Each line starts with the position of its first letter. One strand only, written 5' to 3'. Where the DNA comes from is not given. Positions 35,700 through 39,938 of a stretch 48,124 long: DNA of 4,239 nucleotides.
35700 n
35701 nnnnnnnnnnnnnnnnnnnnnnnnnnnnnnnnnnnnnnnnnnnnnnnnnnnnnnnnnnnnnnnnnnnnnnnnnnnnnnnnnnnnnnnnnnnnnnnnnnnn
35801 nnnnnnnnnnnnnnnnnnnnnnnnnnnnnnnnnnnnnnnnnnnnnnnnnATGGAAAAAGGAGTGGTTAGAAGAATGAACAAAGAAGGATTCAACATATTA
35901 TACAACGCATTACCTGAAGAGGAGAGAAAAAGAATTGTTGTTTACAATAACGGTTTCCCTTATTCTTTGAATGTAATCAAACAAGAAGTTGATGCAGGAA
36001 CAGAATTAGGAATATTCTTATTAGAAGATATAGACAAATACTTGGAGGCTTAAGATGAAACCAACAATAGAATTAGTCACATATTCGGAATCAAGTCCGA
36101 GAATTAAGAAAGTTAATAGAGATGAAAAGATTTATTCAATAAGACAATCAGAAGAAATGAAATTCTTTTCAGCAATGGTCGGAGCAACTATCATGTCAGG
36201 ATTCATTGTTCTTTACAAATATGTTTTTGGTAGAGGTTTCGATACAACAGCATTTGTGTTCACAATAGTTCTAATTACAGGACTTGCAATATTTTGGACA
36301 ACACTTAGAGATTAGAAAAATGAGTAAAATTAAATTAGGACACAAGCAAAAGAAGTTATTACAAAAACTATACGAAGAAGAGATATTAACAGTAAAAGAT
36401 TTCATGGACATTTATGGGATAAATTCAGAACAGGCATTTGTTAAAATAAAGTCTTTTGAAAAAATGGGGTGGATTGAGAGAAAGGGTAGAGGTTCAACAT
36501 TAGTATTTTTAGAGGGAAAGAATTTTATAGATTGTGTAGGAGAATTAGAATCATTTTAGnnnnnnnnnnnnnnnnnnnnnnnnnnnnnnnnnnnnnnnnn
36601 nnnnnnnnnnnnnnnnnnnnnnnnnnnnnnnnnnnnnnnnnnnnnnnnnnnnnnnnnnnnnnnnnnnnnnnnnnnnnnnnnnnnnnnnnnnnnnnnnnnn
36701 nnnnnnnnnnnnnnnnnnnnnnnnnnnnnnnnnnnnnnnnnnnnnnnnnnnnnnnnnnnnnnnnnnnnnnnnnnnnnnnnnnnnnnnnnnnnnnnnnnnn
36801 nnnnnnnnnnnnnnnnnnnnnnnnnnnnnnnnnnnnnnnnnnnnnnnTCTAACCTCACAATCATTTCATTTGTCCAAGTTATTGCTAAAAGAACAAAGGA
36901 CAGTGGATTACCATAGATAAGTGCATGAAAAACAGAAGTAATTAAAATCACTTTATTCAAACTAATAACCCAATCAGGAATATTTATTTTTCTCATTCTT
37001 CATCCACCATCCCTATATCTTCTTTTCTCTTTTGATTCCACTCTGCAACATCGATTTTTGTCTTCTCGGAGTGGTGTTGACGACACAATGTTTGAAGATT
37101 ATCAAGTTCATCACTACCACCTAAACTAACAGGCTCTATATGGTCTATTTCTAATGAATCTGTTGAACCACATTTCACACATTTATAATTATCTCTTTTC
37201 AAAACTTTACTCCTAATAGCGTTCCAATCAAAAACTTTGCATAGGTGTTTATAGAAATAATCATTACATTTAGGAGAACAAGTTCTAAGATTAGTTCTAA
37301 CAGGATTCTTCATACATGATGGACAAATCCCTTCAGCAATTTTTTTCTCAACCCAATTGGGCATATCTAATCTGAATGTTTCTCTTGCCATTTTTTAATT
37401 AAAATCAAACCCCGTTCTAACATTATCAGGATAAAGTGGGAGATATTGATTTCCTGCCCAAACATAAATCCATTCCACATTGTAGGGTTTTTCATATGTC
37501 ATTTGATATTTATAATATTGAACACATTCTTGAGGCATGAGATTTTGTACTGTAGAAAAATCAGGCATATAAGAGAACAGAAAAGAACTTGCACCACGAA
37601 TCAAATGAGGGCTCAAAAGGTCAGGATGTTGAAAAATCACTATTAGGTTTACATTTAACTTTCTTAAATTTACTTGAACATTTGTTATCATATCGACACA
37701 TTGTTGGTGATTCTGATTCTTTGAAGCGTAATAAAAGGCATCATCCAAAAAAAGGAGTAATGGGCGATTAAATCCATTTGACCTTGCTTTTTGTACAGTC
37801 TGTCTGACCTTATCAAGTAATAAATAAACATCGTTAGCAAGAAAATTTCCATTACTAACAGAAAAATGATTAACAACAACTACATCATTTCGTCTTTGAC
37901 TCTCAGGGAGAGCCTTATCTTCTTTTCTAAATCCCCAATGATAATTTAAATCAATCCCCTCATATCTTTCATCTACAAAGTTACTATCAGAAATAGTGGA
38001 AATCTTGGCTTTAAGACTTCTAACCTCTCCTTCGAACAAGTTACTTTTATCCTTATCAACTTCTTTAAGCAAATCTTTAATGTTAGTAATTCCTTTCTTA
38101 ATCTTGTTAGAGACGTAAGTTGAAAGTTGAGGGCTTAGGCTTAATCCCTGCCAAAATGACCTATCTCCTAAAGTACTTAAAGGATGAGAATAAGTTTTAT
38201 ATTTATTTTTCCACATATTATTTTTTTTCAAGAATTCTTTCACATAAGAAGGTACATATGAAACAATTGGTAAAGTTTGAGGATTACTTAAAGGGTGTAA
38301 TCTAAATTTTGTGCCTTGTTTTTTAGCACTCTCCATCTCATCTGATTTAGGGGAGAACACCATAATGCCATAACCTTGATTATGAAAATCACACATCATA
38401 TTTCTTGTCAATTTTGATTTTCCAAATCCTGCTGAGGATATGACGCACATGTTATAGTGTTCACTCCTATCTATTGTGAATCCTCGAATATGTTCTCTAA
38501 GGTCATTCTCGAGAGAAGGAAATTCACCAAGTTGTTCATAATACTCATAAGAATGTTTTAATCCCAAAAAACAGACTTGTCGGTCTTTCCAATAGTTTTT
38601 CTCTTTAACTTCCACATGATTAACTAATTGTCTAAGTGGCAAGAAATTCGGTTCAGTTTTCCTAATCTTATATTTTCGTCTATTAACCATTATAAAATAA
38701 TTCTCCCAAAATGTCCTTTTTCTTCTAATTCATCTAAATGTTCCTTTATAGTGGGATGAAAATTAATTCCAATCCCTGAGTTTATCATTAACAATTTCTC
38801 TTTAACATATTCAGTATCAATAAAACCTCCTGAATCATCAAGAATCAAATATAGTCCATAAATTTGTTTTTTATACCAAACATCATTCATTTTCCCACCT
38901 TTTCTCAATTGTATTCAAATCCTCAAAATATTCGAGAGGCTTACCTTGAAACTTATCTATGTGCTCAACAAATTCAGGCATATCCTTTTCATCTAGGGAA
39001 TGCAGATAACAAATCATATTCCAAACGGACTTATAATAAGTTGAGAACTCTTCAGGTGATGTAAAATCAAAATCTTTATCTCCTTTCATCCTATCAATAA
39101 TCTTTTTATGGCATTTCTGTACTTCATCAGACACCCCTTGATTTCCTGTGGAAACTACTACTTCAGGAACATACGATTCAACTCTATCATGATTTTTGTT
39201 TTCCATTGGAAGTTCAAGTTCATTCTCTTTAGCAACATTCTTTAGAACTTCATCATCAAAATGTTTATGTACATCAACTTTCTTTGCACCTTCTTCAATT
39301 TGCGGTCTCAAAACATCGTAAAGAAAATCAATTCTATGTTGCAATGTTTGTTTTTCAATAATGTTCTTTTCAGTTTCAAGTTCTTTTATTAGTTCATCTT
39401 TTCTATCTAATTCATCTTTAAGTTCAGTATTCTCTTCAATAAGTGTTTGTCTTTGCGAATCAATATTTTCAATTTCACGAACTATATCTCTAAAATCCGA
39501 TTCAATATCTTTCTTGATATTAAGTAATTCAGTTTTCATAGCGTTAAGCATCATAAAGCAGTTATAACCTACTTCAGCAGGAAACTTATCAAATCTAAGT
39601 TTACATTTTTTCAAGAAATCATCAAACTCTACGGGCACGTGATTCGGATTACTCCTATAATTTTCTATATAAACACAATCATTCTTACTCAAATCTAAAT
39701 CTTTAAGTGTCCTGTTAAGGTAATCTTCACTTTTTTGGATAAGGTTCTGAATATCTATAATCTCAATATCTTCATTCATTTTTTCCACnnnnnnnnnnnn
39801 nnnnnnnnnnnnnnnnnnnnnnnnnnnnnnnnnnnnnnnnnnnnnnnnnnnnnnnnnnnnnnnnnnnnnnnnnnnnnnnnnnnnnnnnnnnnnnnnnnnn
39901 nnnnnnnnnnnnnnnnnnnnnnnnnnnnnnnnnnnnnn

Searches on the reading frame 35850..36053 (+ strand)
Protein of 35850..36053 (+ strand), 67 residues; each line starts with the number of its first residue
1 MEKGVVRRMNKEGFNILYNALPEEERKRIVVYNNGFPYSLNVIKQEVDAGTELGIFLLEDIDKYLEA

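Call 67: search_protein_families(library=pfam, proteins=[window:35850-36053:+], max_evalue=0.01)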
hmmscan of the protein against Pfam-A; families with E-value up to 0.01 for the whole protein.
window:35850-36053:+ (67 aa): 1 family
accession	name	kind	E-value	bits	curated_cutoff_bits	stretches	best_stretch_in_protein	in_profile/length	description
PF21579.3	PabTrmU54_TRAM_dom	-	0.002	18.5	27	1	3-20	2-19/56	tRNA (uracil(54)-C(5))-methyltransferase, TRAM domain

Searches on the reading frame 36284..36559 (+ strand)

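Call 31: search_protein_families(library=pfam, proteins=[window:36284-36559:+], max_evalue=0.01)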
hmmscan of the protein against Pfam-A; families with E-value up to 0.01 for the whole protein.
window:36284-36559:+ (91 aa): 1 family
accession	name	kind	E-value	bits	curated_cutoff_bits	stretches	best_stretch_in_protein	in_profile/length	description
PF01047.28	MarR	-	0.00021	21.6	24.6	1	22-67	5-50/59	MarR family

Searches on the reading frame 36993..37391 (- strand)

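Call 30: search_protein_families(library=pfam, proteins=[window:36993-37391:-], max_evalue=0.01)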
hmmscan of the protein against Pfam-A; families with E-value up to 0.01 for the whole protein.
window:36993-37391:- (132 aa): 3 families
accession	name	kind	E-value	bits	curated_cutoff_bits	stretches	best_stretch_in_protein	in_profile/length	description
PF01844.29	HNH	-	1.1e-11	45.2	21.4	1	71-111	1-45/47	HNH endonuclease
PF14279.12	HNH_5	-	1.2e-08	35.2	27.5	1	71-112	1-46/56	HNH endonuclease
PF13395.12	HNH_4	-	0.003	17.9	22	1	78-105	16-42/54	HNH endonuclease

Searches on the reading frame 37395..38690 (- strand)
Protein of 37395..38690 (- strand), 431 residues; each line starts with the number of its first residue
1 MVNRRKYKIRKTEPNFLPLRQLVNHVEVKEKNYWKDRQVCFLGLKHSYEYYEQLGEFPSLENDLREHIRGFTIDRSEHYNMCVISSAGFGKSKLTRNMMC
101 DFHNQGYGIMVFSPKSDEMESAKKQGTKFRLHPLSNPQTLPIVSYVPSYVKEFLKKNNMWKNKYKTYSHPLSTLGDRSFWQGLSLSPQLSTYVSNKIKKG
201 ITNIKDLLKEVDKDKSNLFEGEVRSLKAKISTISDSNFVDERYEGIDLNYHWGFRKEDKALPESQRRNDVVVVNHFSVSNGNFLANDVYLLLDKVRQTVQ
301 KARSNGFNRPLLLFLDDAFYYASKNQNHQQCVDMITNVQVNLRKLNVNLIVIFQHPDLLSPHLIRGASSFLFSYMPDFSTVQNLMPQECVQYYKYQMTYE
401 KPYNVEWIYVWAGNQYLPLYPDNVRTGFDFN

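Call 12: search_protein_families(library=pfam, proteins=[window:37395-38690:-], max_evalue=0.01)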
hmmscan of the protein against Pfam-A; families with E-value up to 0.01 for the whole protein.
window:37395-38690:- (431 aa): 0 families

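Call 58: search_protein_families(library=phrogs, proteins=[window:37395-38690:-], max_evalue=0.01)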
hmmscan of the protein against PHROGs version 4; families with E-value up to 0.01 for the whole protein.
window:37395-38690:- (431 aa): 0 families

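Call 59: search_solved_structures(query=window:37395-38690:-, max_evalue=1)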
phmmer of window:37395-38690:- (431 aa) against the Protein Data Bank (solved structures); distinct sequences matched with E-value up to 1: 1.
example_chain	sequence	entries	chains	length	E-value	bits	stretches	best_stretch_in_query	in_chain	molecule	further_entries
4d2i_A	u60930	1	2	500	0.64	12.2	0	290-364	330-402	HERA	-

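Call 80: find_related_loci(query=window:37395-38690:-, collection=viral_contigs, flank=10000)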
Query window:37395-38690:- (431 aa) in viral_contigs; peptide patterns used: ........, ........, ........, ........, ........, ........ (x = any residue, [..] = any of these).
2 stretches matched a pattern, but none encodes a relative of the query by tblastn (E <= 1e-3).

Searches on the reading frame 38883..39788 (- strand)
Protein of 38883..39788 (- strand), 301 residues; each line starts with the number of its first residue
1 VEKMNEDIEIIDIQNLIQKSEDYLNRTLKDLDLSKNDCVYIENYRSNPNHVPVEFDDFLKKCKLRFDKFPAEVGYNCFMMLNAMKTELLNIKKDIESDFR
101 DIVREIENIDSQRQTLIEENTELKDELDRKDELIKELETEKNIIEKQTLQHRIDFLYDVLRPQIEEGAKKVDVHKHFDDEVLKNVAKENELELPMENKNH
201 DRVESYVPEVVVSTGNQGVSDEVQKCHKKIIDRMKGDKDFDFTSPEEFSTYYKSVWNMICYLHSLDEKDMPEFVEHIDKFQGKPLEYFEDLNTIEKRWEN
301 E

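Call 12: search_protein_families(library=pfam, proteins=[window:38883-39788:-], max_evalue=0.01)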
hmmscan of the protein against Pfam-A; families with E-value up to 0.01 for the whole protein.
window:38883-39788:- (301 aa): 1 family
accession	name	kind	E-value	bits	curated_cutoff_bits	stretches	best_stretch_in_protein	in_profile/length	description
PF11594.13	Med28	-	0.00054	20.8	29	1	86-139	41-93/102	Mediator complex subunit 28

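Call 58: search_protein_families(library=phrogs, proteins=[window:38883-39788:-], max_evalue=0.01)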
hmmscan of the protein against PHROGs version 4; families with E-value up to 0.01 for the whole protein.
window:38883-39788:- (301 aa): 0 families

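Call 60: search_solved_structures(query=window:38883-39788:-, max_evalue=1)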
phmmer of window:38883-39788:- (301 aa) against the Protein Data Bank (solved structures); distinct sequences matched with E-value up to 1: 1.
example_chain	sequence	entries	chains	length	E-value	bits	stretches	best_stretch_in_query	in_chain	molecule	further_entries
8esq_v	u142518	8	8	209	0.066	15.9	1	110-207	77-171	Nucleolar protein 16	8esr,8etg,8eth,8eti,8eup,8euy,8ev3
